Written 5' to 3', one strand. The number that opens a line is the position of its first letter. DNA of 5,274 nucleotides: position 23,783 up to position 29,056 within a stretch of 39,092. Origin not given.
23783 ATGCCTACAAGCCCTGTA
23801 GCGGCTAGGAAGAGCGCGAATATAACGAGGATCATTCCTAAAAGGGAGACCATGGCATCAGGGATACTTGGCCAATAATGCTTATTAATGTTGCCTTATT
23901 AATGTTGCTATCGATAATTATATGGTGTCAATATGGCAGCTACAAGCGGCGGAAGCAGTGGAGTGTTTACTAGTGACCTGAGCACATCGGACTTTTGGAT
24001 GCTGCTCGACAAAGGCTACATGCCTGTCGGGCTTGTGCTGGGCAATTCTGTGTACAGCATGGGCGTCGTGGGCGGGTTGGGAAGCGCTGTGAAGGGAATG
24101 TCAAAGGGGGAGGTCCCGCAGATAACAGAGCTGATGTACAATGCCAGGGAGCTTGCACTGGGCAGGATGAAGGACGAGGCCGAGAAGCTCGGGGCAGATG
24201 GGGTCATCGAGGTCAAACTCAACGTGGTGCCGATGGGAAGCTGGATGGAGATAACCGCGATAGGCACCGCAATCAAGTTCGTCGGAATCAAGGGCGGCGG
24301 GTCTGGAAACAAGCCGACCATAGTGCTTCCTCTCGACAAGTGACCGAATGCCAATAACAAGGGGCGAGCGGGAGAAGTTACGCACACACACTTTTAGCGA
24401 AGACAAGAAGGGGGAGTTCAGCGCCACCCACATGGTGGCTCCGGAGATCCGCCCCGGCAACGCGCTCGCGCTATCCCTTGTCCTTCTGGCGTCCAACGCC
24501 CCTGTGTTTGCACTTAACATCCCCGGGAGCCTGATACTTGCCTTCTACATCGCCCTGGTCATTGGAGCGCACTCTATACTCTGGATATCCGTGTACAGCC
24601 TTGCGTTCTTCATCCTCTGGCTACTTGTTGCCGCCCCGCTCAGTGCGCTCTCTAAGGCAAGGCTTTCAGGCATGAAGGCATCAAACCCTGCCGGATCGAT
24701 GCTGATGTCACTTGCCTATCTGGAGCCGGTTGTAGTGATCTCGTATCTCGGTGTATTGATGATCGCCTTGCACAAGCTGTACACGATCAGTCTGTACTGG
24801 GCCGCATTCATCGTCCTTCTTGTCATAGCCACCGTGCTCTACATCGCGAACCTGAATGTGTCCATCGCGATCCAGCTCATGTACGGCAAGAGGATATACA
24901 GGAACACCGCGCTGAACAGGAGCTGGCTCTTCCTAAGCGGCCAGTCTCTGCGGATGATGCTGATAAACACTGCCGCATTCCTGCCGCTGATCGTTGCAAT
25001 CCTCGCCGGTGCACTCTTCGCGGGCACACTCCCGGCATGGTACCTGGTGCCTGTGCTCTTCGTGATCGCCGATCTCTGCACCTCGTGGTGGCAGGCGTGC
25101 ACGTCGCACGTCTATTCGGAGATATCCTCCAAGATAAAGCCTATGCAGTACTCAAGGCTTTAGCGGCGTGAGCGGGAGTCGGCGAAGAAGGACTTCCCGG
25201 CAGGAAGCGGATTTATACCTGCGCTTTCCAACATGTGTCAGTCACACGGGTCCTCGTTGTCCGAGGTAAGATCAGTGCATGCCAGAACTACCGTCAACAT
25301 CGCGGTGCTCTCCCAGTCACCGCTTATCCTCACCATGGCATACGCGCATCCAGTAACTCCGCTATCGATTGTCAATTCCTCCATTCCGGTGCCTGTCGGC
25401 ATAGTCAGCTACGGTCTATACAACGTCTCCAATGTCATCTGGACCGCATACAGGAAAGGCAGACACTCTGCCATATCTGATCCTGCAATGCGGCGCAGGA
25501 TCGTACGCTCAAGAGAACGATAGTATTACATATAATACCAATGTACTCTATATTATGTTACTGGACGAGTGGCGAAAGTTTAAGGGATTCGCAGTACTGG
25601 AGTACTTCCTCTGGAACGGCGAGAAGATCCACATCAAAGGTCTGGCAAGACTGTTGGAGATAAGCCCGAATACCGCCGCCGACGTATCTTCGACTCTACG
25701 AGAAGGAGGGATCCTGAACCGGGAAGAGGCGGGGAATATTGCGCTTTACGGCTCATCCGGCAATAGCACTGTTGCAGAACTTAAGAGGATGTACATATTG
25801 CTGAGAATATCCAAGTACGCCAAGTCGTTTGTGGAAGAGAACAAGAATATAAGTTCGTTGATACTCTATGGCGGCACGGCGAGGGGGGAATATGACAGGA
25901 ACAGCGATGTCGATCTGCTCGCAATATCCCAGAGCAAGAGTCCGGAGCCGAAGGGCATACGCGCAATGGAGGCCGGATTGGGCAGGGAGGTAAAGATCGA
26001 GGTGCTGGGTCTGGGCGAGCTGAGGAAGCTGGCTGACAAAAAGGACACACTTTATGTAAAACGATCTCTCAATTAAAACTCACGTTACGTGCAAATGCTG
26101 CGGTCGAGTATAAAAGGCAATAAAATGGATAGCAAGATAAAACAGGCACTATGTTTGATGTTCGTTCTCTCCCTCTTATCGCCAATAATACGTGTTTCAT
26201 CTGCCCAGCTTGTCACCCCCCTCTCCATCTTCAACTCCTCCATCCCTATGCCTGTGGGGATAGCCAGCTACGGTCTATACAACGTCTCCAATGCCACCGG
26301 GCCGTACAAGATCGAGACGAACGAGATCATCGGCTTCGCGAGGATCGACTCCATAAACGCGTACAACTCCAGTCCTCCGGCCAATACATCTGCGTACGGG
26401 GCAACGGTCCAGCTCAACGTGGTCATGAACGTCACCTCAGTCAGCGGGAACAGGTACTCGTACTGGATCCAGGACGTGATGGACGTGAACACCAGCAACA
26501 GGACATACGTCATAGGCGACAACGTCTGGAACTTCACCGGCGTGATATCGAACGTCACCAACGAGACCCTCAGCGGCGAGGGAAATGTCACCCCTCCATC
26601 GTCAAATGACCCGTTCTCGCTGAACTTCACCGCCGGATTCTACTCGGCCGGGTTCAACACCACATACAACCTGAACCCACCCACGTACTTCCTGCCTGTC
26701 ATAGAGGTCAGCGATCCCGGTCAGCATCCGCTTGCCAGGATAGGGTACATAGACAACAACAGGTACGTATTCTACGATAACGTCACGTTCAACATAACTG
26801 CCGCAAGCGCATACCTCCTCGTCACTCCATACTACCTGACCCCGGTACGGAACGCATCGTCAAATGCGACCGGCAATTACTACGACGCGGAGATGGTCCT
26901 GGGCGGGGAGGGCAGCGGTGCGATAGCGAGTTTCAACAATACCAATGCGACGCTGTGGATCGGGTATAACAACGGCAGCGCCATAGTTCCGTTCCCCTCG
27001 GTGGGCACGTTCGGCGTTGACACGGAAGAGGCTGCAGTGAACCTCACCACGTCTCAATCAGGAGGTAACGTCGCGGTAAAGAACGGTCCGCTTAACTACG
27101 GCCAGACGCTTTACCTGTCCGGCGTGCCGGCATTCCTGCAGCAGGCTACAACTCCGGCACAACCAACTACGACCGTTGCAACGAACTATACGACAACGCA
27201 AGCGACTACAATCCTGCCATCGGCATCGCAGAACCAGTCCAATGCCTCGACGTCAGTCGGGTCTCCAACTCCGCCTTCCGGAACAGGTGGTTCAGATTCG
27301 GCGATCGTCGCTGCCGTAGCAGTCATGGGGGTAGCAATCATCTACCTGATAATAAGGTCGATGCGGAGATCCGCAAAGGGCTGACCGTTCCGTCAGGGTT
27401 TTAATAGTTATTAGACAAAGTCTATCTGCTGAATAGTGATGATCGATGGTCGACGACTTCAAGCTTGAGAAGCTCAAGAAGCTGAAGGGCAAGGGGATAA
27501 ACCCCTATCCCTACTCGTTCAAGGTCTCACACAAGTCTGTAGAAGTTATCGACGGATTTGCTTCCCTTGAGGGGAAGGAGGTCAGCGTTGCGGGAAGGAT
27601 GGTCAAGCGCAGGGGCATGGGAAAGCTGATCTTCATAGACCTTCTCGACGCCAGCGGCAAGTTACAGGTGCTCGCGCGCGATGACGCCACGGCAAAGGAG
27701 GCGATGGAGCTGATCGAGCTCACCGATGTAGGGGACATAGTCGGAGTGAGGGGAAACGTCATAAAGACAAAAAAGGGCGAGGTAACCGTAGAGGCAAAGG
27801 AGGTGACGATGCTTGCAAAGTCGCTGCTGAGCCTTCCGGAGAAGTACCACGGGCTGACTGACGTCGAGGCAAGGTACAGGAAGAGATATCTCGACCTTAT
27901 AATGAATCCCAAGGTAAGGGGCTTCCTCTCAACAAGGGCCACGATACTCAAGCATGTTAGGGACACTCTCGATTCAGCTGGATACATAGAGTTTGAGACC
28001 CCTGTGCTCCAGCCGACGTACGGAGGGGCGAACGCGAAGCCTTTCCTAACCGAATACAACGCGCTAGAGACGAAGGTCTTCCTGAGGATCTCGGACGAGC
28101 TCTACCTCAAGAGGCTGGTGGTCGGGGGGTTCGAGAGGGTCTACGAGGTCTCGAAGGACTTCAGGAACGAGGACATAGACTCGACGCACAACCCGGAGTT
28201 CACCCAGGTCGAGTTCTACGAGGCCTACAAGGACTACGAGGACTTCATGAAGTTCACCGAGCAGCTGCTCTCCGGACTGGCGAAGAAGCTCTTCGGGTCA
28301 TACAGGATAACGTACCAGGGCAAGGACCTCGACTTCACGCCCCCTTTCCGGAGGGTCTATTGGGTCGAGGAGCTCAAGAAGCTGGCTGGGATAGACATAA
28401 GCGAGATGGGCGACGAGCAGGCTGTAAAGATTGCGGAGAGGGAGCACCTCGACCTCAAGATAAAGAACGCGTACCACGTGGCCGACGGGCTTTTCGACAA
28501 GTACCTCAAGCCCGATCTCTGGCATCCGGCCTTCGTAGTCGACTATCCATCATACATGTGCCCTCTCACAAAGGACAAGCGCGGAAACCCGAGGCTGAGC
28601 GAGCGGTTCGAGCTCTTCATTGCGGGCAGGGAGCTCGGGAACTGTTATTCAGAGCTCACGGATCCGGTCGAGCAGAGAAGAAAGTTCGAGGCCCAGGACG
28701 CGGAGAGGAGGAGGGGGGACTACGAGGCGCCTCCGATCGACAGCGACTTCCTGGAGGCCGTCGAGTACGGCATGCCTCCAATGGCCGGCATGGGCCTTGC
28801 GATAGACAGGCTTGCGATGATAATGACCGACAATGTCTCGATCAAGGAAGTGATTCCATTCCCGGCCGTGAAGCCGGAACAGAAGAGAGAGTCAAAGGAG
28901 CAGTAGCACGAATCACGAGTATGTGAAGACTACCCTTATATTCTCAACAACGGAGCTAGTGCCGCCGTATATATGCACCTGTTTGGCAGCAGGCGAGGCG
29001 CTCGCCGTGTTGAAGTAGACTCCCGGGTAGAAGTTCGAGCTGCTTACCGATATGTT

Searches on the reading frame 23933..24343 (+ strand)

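Call 68: search_protein_families(library=pfam, proteins=[window:23933-24343:+], max_evalue=0.001)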
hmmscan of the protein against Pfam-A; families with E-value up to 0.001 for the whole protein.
window:23933-24343:+ (136 aa): 1 family
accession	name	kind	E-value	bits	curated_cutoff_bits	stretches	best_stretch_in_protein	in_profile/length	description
PF01906.23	YbjQ_1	-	1.1e-17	64.9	23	1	32-115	18-102/103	Putative heavy-metal-binding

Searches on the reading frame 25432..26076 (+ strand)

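Call 68: search_protein_families(library=pfam, proteins=[window:25432-26076:+], max_evalue=0.001)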
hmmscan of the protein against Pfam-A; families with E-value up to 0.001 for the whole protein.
window:25432-26076:+ (214 aa): 2 families
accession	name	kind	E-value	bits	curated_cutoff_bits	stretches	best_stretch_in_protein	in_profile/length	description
PF01909.29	NTP_transf_2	-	7.9e-09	36.2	21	1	127-187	2-47/93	Nucleotidyltransferase domain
PF18765.7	Polbeta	-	1.4e-05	25.6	26.9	1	131-174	4-46/93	Polymerase beta, Nucleotidyltransferase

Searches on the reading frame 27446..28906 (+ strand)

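Call 68: search_protein_families(library=pfam, proteins=[window:27446-28906:+], max_evalue=0.001)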
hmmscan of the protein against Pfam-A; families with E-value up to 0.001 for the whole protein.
window:27446-28906:+ (486 aa): 3 families
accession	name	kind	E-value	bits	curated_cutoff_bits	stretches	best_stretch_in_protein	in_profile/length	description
PF00152.25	tRNA-synt_2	-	1.2e-86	291.1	25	1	140-475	2-307/308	tRNA synthetases class II (D, K and N)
PF01336.31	tRNA_anti-codon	-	9.3e-16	58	27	1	46-123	1-75/75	OB-fold nucleic acid binding domain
PF01409.25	tRNA-synt_2d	-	1.3e-07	31.8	19.8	1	235-301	108-173/246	tRNA synthetases class II core domain (F)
